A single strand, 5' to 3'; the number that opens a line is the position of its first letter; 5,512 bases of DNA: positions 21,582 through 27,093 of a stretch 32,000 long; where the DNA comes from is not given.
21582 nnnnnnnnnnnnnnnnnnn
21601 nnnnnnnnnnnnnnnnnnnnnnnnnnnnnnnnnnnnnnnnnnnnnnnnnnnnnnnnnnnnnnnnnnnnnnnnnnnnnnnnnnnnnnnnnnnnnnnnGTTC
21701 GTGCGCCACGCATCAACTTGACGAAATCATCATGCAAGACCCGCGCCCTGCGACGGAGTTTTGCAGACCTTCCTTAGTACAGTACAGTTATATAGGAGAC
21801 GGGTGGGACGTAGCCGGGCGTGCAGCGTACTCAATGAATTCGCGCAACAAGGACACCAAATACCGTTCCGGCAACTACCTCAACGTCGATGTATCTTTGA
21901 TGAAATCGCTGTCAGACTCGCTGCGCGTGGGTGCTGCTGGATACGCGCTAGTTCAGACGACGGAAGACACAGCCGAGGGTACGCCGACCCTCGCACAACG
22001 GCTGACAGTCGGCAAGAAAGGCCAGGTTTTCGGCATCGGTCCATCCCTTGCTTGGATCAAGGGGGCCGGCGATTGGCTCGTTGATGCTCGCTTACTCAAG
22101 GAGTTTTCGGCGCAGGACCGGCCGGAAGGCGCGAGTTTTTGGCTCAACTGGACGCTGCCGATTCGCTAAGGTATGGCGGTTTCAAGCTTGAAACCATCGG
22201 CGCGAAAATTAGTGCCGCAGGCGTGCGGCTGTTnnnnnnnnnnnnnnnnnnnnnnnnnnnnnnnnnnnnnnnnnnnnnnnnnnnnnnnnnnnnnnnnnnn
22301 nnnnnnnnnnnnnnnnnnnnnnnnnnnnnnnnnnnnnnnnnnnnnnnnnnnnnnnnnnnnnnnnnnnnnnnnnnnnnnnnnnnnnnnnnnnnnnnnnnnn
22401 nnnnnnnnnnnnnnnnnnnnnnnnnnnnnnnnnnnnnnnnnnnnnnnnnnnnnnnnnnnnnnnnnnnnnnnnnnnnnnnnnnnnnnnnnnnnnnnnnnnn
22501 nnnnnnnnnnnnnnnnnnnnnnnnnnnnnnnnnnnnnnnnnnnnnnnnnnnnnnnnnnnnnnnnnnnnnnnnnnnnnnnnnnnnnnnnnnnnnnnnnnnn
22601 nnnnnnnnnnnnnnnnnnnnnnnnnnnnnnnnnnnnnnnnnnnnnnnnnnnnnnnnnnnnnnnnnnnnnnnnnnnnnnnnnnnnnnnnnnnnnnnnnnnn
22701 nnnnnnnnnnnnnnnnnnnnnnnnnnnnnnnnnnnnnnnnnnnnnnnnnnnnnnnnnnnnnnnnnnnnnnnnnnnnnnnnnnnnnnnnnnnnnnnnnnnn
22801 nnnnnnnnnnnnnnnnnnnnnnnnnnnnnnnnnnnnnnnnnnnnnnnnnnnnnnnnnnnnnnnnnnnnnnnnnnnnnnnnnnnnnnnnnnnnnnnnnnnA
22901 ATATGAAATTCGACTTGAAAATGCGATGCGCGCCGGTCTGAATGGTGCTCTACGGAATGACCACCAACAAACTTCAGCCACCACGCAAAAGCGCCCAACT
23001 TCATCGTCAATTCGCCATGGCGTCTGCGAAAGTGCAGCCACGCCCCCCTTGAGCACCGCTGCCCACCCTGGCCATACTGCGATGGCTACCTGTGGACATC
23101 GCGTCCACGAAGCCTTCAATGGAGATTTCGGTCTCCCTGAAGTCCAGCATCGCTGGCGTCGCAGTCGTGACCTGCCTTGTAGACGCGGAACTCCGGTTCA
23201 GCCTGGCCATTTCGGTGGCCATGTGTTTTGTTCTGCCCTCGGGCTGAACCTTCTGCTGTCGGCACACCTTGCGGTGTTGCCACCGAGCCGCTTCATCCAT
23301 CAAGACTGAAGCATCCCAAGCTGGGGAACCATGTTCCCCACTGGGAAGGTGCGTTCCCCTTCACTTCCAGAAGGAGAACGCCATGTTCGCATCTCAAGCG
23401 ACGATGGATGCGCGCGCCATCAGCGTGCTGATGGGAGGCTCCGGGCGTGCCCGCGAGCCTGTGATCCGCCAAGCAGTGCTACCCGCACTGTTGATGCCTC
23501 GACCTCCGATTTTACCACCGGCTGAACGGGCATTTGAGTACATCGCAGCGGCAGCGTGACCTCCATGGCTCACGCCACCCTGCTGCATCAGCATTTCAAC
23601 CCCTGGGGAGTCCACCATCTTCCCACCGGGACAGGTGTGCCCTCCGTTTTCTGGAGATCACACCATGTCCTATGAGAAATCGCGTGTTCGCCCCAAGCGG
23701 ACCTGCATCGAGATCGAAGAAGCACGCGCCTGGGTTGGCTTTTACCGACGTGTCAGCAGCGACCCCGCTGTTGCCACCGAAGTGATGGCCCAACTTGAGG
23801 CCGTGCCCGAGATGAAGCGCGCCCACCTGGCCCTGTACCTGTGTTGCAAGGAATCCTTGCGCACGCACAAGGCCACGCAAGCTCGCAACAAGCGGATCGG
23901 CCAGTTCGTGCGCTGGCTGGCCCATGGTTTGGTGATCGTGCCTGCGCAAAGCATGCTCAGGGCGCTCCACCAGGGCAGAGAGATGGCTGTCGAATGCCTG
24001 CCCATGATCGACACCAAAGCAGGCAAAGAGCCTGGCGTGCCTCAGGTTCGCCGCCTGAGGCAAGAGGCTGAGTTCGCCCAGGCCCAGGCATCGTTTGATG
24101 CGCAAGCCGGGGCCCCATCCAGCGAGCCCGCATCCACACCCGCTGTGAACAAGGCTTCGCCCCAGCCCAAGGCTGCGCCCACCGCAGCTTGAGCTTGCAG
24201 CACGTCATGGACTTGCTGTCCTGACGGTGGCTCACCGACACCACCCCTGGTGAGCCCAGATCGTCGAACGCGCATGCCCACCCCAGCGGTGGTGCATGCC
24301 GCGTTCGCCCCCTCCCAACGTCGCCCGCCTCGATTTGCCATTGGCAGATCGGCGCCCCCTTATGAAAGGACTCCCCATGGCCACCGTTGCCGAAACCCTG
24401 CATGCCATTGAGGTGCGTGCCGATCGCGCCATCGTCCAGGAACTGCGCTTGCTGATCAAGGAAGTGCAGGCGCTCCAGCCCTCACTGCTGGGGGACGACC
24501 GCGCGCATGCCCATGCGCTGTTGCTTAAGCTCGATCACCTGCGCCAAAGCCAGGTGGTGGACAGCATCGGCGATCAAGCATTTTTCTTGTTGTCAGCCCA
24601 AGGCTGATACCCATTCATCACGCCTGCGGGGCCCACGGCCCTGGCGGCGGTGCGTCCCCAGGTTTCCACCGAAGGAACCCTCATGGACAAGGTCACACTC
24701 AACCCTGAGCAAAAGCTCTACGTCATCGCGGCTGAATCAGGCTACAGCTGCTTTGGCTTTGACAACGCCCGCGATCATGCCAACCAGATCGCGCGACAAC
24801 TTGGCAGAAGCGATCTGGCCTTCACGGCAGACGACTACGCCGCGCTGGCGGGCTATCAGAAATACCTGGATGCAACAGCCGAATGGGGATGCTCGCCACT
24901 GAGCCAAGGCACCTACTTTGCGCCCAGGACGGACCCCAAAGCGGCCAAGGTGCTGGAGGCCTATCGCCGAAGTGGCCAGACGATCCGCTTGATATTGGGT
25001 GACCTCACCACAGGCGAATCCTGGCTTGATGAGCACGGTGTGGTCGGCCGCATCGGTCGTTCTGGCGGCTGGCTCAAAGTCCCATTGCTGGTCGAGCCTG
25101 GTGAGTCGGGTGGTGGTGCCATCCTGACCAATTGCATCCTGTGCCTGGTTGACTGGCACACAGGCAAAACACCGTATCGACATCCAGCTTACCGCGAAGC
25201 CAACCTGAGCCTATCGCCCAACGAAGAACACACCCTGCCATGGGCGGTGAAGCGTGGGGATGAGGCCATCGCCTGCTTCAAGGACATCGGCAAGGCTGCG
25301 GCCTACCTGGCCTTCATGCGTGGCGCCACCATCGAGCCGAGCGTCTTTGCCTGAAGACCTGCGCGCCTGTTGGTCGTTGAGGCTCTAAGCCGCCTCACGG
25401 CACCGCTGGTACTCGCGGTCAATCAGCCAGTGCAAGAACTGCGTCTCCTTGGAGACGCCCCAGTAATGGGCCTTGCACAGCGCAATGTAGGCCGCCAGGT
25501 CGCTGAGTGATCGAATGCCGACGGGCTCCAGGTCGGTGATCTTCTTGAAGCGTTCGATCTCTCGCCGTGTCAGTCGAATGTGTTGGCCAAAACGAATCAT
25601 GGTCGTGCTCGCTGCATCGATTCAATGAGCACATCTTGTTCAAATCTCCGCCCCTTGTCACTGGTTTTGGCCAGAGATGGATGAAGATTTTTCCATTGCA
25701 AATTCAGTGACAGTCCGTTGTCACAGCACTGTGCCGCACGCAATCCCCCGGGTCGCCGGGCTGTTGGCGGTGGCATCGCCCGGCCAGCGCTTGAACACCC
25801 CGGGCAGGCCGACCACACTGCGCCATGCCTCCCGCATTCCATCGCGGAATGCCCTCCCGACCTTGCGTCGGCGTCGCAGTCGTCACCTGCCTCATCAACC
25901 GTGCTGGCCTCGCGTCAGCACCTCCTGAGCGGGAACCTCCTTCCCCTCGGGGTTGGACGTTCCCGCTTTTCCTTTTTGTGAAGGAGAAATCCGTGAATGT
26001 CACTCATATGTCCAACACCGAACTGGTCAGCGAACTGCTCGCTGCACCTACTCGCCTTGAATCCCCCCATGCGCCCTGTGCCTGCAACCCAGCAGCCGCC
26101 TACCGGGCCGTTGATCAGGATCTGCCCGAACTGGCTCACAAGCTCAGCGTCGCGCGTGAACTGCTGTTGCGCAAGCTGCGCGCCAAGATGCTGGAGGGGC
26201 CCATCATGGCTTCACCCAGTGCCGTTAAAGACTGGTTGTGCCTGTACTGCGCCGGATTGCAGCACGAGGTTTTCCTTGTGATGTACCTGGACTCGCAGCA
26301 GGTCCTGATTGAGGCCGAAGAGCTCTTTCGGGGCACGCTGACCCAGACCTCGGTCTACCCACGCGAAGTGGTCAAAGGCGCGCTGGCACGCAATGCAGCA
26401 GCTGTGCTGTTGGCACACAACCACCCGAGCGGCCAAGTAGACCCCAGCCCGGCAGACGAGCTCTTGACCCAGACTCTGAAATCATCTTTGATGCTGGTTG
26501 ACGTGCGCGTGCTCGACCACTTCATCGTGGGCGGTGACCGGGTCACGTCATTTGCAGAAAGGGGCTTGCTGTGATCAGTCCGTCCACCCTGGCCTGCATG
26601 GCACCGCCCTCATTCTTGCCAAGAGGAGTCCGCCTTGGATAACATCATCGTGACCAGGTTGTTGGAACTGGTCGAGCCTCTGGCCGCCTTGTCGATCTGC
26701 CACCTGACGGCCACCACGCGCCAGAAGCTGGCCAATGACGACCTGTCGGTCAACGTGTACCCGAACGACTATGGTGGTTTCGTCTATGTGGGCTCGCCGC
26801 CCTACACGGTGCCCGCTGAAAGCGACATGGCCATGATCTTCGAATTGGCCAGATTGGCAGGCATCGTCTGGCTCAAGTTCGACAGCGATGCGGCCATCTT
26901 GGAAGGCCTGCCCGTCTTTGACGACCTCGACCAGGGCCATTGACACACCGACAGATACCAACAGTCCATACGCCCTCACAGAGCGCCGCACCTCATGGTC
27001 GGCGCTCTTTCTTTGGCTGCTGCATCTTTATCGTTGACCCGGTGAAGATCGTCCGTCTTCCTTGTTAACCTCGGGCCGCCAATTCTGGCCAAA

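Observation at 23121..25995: A two-part conserved, palindrome-containing leader is repeated upstream of two genes (a small ORF and radC)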

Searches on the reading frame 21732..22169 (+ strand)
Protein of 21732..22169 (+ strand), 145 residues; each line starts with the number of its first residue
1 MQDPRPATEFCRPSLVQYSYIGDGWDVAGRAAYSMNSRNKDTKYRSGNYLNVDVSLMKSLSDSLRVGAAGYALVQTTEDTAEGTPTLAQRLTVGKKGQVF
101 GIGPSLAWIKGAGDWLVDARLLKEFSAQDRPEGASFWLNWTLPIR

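Call 9: search_protein_families(library=pfam, proteins=[window:21732-22169:+], max_evalue=0.01)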
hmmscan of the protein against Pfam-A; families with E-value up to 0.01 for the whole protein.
window:21732-22169:+ (145 aa): 1 family
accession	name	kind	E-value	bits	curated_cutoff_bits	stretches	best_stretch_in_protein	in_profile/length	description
PF13557.12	Phenol_MetA_deg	-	1.3e-23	84.7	22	1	17-139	124-241/242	Putative MetA-pathway of phenol degradation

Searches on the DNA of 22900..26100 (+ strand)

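Call 5: search_rna_families(source=window, start=22900, end=26100, threshold=evalue, max_evalue=10, show_alignments=5)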
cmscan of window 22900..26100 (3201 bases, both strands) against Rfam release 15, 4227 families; matches with E-value up to 10: 4.
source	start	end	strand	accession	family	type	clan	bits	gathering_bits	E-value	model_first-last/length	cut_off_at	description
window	24059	24258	-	RF02867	ncS011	Gene; sRNA;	-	20.3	48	0.028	1-207/207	no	Burkholderia sRNA 11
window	24576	24623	-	RF01613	ceN109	Gene; snRNA; snoRNA; CD-box;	-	15.3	52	10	1-67/67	no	Nematode snoRNA ceN109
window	22947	23016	-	RF01129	sR44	Gene; snRNA; snoRNA; CD-box;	-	13.3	45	6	1-55/55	no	Small nucleolar RNA sR44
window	25394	25539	-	RF00003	U1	Gene; snRNA; splicing;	CL00005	12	69.5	7.8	1-166/166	no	U1 spliceosomal RNA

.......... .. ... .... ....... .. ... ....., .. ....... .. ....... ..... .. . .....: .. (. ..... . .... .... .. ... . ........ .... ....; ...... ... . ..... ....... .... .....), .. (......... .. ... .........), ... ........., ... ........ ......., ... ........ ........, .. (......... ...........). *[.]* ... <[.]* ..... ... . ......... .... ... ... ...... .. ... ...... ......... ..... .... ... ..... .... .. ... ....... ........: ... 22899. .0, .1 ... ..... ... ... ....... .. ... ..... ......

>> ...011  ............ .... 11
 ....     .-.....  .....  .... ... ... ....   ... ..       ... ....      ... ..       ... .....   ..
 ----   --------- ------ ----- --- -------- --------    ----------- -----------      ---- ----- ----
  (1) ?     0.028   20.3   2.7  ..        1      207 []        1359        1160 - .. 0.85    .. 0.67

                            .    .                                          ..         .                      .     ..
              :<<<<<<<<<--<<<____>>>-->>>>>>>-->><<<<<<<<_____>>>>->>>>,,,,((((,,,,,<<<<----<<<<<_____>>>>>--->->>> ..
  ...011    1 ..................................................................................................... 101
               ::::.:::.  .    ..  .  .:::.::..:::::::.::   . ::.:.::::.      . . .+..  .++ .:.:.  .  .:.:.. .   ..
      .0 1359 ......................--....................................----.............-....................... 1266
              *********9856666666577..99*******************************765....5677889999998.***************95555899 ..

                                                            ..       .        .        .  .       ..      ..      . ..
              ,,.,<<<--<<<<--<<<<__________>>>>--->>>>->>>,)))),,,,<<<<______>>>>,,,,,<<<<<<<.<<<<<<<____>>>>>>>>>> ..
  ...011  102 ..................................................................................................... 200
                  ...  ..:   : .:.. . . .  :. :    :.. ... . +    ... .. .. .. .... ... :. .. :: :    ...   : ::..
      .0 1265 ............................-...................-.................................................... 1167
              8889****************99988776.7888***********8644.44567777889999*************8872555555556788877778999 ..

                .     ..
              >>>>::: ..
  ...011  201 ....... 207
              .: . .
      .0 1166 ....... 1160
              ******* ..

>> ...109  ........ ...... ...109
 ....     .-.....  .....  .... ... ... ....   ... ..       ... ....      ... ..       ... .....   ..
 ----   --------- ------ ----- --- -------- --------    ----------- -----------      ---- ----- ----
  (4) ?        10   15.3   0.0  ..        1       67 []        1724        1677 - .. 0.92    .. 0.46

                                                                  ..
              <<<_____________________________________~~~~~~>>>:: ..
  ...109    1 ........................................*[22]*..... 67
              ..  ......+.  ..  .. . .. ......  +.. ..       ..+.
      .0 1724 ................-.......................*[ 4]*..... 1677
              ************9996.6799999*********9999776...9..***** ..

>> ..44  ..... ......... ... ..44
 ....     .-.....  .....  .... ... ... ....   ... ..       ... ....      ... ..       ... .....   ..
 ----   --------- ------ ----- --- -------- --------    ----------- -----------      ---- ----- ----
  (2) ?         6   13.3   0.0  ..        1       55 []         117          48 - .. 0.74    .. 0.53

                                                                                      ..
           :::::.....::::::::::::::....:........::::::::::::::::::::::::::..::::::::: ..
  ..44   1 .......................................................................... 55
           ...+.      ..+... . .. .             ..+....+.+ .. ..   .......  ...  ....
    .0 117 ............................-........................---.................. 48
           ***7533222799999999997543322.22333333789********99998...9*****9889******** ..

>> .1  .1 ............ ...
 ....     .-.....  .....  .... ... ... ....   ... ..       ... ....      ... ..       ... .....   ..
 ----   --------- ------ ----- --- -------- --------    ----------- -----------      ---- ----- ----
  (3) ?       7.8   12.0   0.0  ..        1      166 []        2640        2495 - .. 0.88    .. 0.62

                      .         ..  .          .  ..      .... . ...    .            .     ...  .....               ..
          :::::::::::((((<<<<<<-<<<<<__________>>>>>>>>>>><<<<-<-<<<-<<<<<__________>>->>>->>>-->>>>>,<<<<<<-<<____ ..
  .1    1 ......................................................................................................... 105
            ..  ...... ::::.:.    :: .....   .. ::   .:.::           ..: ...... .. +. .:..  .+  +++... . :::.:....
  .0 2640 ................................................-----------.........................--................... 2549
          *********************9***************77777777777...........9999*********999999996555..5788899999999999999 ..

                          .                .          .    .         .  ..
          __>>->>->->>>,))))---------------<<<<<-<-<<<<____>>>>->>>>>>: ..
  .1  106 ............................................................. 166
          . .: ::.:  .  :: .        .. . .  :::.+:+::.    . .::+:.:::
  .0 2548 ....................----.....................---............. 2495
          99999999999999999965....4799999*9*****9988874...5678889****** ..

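Call 83: search_dna_similar(query=window:25800-26010:+, collection=plasmids, mode=distant, max_rows=25, max_evalue=0.001)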
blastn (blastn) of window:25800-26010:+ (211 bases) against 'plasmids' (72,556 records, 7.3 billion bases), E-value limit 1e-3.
No match.

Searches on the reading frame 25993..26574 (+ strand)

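Call 9: search_protein_families(library=pfam, proteins=[window:25993-26574:+], max_evalue=0.01)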
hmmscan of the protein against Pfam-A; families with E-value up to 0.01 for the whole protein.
window:25993-26574:+ (193 aa): 1 family
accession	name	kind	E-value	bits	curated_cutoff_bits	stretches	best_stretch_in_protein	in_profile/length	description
PF04002.20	RadC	-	7.3e-41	139.3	22.1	1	73-192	2-121/121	RadC-like JAB domain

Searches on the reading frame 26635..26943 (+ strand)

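Call 69: search_protein_families(library=pfam, proteins=[window:26635-26943:+], max_evalue=0.01)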
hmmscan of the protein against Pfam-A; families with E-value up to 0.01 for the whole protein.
window:26635-26943:+ (102 aa): 1 family
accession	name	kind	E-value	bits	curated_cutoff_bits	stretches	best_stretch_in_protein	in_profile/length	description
PF19419.5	DUF5983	-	2.8e-18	66.4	27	1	17-97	2-90/90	Family of unknown function (DUF5983) C-terminal domain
